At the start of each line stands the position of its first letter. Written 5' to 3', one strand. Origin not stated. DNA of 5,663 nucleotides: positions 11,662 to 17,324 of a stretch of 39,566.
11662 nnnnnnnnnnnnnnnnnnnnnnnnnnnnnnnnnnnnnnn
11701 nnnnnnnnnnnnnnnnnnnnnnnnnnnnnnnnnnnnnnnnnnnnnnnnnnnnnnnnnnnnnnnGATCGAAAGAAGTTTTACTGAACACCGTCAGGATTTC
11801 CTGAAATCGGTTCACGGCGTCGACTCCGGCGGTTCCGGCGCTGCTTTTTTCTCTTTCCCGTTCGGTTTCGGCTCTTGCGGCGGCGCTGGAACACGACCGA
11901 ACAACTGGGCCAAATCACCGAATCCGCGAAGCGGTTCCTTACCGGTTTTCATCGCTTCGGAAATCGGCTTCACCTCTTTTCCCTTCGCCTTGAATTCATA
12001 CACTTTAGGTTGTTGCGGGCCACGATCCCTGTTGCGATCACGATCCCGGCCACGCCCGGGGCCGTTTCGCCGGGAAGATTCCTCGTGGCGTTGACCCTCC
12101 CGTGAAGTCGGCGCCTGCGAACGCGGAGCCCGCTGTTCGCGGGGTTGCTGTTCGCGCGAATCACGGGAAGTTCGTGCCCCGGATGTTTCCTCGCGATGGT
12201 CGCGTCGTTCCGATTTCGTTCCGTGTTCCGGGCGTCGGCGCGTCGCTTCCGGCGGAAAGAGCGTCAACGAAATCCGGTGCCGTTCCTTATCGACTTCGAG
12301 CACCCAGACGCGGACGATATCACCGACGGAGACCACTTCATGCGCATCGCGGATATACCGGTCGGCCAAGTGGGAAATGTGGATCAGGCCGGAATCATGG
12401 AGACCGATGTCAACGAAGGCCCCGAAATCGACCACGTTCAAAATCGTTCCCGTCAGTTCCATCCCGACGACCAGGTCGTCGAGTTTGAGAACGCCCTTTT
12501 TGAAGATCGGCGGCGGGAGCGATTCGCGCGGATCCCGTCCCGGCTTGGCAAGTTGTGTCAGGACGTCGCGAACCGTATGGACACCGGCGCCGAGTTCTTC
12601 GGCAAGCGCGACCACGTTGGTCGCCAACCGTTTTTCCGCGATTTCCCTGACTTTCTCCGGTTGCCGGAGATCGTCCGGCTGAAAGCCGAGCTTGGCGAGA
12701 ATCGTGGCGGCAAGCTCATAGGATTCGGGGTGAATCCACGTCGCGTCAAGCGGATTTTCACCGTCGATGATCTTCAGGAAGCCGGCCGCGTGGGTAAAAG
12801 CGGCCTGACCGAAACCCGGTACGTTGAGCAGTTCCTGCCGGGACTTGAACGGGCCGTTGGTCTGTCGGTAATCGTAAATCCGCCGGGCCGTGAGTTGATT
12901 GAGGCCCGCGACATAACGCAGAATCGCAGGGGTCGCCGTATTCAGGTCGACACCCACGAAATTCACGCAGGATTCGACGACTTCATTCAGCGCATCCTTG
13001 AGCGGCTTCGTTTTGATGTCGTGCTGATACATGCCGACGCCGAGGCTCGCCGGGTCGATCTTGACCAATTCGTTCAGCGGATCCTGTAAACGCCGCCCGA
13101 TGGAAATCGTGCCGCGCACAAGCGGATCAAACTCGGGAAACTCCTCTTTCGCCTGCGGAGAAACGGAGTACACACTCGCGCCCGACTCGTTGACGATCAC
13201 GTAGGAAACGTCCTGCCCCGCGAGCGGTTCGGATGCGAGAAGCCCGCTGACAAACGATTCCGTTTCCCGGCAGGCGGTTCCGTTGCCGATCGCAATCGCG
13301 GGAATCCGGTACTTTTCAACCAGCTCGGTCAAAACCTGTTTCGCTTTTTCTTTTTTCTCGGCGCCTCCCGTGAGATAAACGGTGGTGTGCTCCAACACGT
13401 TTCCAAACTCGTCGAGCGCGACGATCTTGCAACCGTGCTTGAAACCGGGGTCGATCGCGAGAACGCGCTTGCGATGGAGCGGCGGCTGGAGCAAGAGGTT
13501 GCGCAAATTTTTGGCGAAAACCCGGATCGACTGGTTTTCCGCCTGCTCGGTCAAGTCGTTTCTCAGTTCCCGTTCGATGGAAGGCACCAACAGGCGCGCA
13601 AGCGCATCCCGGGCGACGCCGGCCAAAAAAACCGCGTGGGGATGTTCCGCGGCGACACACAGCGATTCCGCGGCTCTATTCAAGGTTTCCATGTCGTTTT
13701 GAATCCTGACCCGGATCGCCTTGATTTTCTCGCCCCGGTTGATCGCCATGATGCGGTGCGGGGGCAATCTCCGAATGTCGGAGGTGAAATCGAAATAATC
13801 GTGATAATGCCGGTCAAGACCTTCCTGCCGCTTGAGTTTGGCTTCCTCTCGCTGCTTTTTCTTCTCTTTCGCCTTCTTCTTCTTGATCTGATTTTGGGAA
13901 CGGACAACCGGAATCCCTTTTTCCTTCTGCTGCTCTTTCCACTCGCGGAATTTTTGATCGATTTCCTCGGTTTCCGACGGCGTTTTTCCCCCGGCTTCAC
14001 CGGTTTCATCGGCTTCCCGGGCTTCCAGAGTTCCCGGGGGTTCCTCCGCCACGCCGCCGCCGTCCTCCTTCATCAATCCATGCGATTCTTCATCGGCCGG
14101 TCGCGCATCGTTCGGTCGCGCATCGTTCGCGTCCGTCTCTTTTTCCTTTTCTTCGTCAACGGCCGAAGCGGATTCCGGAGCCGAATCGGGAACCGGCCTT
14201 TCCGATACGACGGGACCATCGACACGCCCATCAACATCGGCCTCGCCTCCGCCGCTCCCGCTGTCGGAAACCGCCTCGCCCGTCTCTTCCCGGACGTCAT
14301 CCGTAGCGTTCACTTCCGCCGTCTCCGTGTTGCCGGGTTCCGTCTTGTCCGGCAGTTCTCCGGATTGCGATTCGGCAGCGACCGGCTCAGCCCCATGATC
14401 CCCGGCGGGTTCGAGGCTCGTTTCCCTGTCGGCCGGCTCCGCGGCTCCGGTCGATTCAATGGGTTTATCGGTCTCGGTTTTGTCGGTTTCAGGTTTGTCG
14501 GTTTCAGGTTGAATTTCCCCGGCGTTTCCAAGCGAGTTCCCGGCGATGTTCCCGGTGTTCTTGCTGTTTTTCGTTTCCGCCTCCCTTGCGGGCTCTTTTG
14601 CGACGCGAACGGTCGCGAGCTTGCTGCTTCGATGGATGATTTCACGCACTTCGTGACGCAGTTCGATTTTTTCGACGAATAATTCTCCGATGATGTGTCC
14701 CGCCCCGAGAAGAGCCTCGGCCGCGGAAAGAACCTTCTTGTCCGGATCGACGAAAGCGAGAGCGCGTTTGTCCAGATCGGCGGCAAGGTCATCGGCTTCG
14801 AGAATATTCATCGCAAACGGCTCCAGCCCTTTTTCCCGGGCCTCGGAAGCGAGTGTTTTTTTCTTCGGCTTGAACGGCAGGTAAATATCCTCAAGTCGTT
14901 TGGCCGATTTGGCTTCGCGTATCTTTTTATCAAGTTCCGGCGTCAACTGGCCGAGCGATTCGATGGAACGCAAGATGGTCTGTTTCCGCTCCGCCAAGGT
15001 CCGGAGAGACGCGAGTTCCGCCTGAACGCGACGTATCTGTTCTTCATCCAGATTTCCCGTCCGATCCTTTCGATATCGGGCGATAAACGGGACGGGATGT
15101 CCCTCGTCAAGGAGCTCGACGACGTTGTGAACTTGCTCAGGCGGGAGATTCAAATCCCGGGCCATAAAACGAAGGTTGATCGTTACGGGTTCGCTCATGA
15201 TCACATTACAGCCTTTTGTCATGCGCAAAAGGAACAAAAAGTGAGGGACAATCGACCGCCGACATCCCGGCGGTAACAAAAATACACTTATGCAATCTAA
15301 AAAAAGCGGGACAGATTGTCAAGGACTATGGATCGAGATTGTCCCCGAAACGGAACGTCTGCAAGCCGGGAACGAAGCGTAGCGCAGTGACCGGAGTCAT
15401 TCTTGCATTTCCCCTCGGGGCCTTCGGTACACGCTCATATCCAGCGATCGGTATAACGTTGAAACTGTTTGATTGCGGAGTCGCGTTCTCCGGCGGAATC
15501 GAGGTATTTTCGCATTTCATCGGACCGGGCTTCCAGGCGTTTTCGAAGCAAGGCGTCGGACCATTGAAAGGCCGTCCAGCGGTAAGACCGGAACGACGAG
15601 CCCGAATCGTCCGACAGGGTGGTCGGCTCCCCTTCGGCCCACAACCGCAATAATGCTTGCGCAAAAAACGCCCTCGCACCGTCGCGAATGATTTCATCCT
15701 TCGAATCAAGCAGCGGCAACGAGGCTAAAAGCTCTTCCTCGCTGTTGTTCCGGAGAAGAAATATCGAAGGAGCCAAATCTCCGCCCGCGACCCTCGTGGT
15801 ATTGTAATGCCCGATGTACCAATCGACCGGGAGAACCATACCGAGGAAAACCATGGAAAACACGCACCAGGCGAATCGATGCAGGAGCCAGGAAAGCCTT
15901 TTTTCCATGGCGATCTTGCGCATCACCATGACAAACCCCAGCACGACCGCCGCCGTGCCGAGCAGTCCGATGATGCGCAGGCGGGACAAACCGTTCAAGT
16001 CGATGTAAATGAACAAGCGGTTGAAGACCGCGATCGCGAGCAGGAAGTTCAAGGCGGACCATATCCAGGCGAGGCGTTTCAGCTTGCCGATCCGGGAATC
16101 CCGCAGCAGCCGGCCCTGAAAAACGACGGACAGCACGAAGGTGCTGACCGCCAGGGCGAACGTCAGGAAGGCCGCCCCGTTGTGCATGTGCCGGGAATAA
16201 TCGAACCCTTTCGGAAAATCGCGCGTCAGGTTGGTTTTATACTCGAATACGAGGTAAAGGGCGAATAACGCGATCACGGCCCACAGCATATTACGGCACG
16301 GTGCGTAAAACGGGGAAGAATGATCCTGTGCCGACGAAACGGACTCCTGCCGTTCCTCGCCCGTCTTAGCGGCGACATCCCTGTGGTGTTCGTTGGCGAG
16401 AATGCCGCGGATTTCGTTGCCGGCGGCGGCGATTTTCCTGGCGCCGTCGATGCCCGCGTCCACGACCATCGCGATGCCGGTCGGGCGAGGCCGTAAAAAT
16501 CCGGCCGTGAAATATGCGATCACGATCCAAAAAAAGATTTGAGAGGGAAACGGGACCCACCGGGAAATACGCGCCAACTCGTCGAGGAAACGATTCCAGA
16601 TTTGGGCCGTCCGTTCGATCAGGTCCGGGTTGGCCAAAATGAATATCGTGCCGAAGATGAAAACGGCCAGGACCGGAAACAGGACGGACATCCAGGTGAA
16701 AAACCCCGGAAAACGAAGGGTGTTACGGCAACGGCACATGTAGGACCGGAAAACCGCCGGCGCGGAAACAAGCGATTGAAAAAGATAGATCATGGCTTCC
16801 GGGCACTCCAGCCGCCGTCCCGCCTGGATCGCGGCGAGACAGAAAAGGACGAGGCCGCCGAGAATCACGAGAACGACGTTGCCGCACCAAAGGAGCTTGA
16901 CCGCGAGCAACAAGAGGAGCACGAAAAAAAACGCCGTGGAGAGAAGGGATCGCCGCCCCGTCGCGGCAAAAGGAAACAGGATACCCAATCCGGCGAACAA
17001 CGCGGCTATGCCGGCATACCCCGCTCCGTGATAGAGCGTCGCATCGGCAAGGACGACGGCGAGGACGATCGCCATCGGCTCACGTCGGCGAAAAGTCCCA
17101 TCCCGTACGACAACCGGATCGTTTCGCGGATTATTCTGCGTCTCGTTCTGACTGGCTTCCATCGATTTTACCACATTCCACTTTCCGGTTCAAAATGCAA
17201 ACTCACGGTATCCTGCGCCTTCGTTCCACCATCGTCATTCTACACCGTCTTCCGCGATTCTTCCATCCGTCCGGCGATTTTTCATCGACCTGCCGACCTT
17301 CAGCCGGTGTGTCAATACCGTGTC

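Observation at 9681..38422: Family A: 149-216-nt TA-flanked inverted-repeat elements filling intergenic spacers (6 full copies in 39.6 kb)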

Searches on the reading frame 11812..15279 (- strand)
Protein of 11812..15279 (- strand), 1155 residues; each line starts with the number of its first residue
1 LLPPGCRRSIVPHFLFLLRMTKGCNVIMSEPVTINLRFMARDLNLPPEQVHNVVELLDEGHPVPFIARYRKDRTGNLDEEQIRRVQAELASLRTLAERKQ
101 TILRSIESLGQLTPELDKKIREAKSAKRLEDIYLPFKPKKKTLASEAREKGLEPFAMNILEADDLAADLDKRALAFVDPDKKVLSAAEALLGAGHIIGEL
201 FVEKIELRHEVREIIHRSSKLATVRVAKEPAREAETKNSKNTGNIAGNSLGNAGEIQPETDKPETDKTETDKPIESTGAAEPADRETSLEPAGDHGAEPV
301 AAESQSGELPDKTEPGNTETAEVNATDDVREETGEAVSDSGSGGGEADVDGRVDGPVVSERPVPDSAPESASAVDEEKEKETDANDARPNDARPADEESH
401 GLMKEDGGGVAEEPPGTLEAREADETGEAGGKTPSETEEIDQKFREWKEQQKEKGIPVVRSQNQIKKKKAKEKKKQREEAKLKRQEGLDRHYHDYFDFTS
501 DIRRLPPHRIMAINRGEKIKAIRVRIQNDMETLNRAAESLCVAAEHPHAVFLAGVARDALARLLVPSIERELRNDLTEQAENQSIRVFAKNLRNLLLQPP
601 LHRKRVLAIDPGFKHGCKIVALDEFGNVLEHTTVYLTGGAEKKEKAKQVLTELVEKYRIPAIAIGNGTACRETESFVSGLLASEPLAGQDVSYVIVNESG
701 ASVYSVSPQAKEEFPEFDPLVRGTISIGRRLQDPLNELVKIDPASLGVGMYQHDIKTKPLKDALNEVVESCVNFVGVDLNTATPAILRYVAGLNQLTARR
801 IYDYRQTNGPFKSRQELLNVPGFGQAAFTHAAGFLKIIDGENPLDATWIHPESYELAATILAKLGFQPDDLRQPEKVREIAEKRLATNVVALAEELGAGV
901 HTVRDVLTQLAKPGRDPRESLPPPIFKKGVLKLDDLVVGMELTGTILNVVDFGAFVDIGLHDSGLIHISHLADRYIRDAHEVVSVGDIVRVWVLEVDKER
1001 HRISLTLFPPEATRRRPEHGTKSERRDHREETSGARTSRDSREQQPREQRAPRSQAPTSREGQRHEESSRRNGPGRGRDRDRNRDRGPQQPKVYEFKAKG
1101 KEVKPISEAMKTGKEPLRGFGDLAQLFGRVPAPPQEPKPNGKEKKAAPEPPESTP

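Call 11: search_protein_families(library=pfam, proteins=[window:11812-15279:-])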
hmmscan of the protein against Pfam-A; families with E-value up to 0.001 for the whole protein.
window:11812-15279:- (1155 aa): 9 families
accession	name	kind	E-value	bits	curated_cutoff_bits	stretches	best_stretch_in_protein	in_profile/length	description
PF16921.10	Tex_YqgF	-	9.1e-47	159.1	27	1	604-732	1-126/126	Tex protein YqgF-like domain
PF09371.15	Tex_N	-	2.5e-27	94.9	32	1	37-107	5-75/75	Tex-like protein N-terminal domain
PF12836.13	HHH_3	-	3e-23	82.1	27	1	772-835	1-64/65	Helix-hairpin-helix motif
PF22706.1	Tex_central_region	-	7.8e-20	72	27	2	487-588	65-178/178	Tex central region-like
PF00575.29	S1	-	7.5e-19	68.3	22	1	938-1006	4-72/74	S1 RNA binding domain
PF17674.7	HHH_9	-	4.3e-18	66.4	23.1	1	842-918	1-70/70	HHH domain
PF14639.11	YqgF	-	3.2e-09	37.2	35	1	623-739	27-147/150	Holliday-junction resolvase-like of SPT6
PF14635.12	HHH_7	-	9.7e-08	32.8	27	1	745-837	5-103/104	Helix-hairpin-helix motif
PF23459.1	S1_RRP5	-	0.00017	22.5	27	1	939-1002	4-67/72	RRP5 S1 domain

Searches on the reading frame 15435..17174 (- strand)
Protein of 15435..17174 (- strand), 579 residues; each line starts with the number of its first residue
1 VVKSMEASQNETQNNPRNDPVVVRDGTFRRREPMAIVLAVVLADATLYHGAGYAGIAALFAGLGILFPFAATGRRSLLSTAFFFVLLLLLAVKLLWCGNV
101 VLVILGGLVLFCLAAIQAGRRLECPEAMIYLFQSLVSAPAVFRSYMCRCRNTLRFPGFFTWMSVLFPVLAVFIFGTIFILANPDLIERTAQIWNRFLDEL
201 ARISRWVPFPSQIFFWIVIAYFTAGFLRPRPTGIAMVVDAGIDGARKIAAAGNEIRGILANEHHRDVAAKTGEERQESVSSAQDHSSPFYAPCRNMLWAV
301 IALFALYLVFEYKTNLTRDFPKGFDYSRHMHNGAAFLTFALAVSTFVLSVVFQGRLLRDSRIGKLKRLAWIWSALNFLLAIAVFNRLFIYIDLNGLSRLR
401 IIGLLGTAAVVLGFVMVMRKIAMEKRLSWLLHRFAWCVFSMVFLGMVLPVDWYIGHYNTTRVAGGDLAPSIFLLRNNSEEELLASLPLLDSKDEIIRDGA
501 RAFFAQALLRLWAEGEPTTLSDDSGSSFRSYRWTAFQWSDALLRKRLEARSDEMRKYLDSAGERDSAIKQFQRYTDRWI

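Call 11: search_protein_families(library=pfam, proteins=[window:15435-17174:-])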
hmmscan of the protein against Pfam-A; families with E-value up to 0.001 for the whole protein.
window:15435-17174:- (579 aa): 1 family
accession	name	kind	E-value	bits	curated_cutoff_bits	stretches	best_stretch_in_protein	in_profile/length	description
PF13687.11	DUF4153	-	1.8e-16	60.7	27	1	296-466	179-352/373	Domain of unknown function (DUF4153)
